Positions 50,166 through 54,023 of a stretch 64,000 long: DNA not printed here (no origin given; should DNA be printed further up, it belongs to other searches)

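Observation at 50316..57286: Translationally coupled four-gene operon of unknown function: giant scaffold, Hsp70 relic, TPR-like protein, membrane coiled-coil protein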

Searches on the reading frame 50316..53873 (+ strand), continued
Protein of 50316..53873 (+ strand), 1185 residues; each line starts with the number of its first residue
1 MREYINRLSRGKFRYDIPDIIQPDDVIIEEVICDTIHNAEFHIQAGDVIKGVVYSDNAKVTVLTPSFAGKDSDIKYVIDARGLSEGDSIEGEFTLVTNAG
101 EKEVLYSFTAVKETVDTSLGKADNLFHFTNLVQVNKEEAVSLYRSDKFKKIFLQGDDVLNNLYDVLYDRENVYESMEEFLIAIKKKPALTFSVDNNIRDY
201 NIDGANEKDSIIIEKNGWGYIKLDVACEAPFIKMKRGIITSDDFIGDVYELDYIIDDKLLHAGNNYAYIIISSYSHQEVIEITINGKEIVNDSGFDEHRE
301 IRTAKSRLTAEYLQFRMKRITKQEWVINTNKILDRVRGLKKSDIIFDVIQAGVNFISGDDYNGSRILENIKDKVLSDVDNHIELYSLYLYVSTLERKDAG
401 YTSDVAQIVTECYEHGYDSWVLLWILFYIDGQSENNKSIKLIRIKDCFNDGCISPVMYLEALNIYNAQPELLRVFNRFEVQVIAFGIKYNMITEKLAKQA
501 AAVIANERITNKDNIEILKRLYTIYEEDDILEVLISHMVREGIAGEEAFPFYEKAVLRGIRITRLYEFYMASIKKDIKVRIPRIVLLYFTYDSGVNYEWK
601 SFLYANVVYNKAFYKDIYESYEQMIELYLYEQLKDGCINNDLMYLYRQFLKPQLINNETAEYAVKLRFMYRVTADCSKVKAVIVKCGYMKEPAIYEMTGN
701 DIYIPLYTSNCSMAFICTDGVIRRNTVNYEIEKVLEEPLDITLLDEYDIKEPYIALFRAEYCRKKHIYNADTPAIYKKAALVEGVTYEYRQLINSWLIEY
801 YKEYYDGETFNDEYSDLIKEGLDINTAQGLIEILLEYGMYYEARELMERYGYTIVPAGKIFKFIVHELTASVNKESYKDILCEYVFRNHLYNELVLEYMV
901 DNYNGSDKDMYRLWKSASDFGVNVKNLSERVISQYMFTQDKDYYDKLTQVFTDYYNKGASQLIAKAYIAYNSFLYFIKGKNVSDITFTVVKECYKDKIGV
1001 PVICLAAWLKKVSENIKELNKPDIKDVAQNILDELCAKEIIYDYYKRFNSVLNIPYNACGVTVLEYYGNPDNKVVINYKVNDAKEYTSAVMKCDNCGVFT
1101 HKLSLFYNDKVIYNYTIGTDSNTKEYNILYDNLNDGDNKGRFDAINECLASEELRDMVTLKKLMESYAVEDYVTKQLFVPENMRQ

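Call 51: fold_search(model_id=the predicted structure, library=pdb)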
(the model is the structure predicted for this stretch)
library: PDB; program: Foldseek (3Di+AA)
matches with E <= 10: 1758; with E <= 0.001: 38
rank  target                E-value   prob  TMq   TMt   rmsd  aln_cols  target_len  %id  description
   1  7sqc_2A               9.9e-07  1.00  0.08  0.12  15.2       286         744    7  Ciliary C1 central pair apparatus isolated from Chlamydomonas reinhardtii (released 2022-04-13)
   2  7sqc_F0               2.0e-06  1.00  0.07  0.27  15.7       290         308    5  Ciliary C1 central pair apparatus isolated from Chlamydomonas reinhardtii (released 2022-04-13)
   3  7sqc_F1               3.6e-06  1.00  0.07  0.17  16.1       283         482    8  Ciliary C1 central pair apparatus isolated from Chlamydomonas reinhardtii (released 2022-04-13)
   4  7som_D                4.5e-06  1.00  0.08  0.06  15.8       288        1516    7  Ciliary C2 central pair apparatus isolated from Chlamydomonas reinhardtii (released 2022-04-13)
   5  9rtt_Q                5.3e-06  1.00  0.12  0.14  31.0       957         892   11  Activated Elongation Complex with IWS1 and ELOF1 (released 2025-09-03)
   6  9ijj_C                1.1e-05  1.00  0.07  0.09  15.9       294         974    6  In situ structure of the central apparatus in mouse sperm axoneme. (released 2025-06-04)
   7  2qsv                  1.2e-05  1.00  0.07  0.37  25.3       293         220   11  Crystal structure of protein of unknown function from Porphyromonas gingivalis W83 (released 2007-09-25)
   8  9hvq_Q                1.2e-05  1.00  0.11  0.14  30.4       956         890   11  Structure of the transcribing Pol II-DSIF-PAF-SPT6-RECQL5 complex (released 2025-07-16)
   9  9ijj_L                1.8e-05  1.00  0.07  0.31  20.0       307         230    6  In situ structure of the central apparatus in mouse sperm axoneme. (released 2025-06-04)
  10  7n6g_4C               2.5e-05  1.00  0.11  0.17  14.2       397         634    9  C1 of central pair (released 2022-05-18)
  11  9ijj_h                2.6e-05  1.00  0.08  0.06  16.3       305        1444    8  In situ structure of the central apparatus in mouse sperm axoneme. (released 2025-06-04)
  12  4buj_B                3.2e-05  1.00  0.16  0.14  30.5       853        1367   11  Crystal structure of the S. cerevisiae Ski2-3-8 complex (released 2013-08-28)
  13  9ijj_E                3.5e-05  1.00  0.07  0.17  16.0       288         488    9  In situ structure of the central apparatus in mouse sperm axoneme. (released 2025-06-04)
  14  8qca_B                3.5e-05  1.00  0.10  0.14  39.5       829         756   11  CryoEM structure of a S. Cerevisiae Ski2387 complex in the closed state bound to RNA (released 2023-11-15)
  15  7sqc_M1               3.8e-05  1.00  0.07  0.15  20.7       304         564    6  Ciliary C1 central pair apparatus isolated from Chlamydomonas reinhardtii (released 2022-04-13)
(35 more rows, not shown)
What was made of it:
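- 51204..52316 (+): g1 alpha-solenoid, first part (aa 297-667), TPR-like. Foldseek matches to Ctr9, Ski3, IFT-A, Naa15, OGT and APC/C TPR scaffolds (call 51).
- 52536..53459 (+): g1 alpha-solenoid, second part (aa 741-1048). TPR-scaffold matches (call 51).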

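Call 79: list_cluster_members(proteins=[window:50316-53873:+, window:53905-54969:+, window:54966-55787:+, window:55784-57286:+])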
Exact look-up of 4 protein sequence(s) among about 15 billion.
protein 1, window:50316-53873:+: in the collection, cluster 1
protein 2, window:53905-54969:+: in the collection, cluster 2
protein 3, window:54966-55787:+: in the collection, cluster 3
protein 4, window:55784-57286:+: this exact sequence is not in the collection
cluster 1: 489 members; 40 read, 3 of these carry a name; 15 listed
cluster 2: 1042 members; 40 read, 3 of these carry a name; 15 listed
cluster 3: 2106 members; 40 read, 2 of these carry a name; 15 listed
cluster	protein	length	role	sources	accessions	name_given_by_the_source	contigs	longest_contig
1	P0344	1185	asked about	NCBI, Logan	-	-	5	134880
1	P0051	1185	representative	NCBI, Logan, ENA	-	-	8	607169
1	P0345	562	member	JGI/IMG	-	hypothetical protein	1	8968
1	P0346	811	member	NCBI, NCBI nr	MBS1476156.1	MAG: hypothetical protein HP026_09655, partial [Lachnospira sp.] | hypothetical protein [Lachnospira sp.]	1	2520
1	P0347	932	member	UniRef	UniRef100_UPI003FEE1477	DUF5717 family protein n=1 Tax=[Lactobacillus] rogosae TaxID=706562 RepID=UPI003FEE1477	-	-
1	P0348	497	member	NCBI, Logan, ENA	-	-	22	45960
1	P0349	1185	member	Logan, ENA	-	-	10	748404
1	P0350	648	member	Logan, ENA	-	-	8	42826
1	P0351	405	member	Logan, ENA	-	-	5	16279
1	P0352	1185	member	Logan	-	-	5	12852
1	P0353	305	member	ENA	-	-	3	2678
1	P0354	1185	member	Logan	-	-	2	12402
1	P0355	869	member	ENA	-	-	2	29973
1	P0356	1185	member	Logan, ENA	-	-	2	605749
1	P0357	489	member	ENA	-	-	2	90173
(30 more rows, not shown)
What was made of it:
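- Checked: ATG 53905 has a GGAG 6 nt upstream, and most public gene calls use it, giving 354 aa (call 79).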

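Call 83: fold_search(model_id=the predicted structure, library=viral)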
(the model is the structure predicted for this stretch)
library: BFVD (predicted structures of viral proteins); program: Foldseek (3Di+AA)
matches with E <= 10: 873; with E <= 0.001: 19
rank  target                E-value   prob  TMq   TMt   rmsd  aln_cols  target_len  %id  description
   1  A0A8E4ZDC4            1.6e-07  1.00  0.07  0.14  24.7       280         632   10  BACON domain-containing protein [Polaribacter phage Leef_1]
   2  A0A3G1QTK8            2.7e-07  1.00  0.08  0.13  22.4       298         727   10  Putative cellulase or glycoside hydrolase [Erwinia phage phiEaP8]
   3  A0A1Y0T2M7            2.5e-06  1.00  0.08  0.10  20.3       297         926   11  Glycoside hydrolase family 5 domain-containing protein [Pseudomonas phage Skulduggery]
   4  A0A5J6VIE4            1.1e-05  1.00  0.07  0.08  18.4       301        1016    7  Uncharacterized protein [Megaviridae environmental sample]
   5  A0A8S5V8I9            1.2e-05  1.00  0.07  0.16  19.4       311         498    9  BACON domain-containing protein [Siphoviridae sp. cttma3]
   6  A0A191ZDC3            1.3e-05  1.00  0.07  0.30  15.8       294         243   10  Putative coagulation factor 5/8 domain-containing protein [Erwinia phage vB_EamP_Gutmeister]
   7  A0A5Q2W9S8            1.4e-05  1.00  0.07  0.18  56.6       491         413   10  (no name in the UniProt tables at hand)
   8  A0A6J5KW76            4.8e-05  1.00  0.08  0.12  17.7       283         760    8  Glycoside hydrolase, family 5 [uncultured Caudovirales phage]
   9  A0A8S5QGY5            6.1e-05  1.00  0.07  0.24  16.8       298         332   10  BACON domain-containing protein [Myoviridae sp. ctgpD8]
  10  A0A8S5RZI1            1.7e-04  1.00  0.07  0.24  17.1       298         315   11  Binding domain, N-terminal [Myoviridae sp. ctNQV2]
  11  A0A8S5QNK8            1.8e-04  1.00  0.07  0.11  25.8       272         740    6  BACON domain-containing protein [Siphoviridae sp. cttOT32]
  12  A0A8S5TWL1            2.1e-04  1.00  0.08  0.11  11.8       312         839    9  Tail protein [Siphoviridae sp. ctcx61]
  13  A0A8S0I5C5            2.5e-04  1.00  0.07  0.16  34.4       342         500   10  (no name in the UniProt tables at hand)
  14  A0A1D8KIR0            2.9e-04  1.00  0.07  0.08  27.9       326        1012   11  Baseplate hub + tail lysozyme [Synechococcus phage S-CAM3]
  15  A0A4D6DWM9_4          3.7e-04  1.00  0.07  0.06  16.6       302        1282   10  Uncharacterized protein [Edwardsiella phage pEt-SU]
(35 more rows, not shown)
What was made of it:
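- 50370..50681 (+): g1 beta-sandwich 1 (aa 19-122), Ig/ASH/BACON-like. The ~290-column Foldseek matches are to ASH-type domains of ciliary central-pair proteins, P. gingivalis 2qsv, CEP192 SPD-2 and phage BACON domains (calls 51, 83).
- Tried and rejected: BFVD fold matches are generic Ig and TPR (call 83).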
